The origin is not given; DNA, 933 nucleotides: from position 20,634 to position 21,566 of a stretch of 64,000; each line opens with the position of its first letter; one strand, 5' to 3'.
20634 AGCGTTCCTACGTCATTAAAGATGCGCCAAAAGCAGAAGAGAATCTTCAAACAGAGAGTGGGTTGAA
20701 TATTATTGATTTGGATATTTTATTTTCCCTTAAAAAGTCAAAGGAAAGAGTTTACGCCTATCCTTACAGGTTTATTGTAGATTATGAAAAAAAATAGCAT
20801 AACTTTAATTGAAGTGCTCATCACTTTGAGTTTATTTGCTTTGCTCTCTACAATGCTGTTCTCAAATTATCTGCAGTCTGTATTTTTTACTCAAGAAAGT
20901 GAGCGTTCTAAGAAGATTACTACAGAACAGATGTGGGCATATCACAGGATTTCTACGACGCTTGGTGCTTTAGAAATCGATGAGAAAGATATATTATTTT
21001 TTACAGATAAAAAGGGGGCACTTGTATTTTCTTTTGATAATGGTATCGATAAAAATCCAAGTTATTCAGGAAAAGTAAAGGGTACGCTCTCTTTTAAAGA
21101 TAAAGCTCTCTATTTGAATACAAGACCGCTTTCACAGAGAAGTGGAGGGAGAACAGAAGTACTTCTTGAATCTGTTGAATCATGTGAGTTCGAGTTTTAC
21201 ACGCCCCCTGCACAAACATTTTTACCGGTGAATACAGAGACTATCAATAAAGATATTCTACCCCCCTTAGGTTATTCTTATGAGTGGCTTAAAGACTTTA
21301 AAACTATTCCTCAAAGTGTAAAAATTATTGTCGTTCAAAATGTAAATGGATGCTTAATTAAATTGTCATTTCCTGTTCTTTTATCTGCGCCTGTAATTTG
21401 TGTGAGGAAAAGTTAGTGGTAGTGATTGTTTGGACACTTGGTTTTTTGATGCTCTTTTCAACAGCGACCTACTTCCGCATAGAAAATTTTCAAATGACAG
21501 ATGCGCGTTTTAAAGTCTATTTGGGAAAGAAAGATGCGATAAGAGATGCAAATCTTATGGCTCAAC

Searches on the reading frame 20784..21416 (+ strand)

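Call 48: search_protein_families(library=pfam, proteins=[window:20784-21416:+], max_evalue=0.0001)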
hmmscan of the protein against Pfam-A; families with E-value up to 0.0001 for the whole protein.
window:20784-21416:+ (210 aa): 1 family
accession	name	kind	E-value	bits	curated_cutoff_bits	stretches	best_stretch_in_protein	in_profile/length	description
PF07379.16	DUF1494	-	1.5e-05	25.5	24.3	1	2-131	1-127/179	Protein of unknown function (DUF1494)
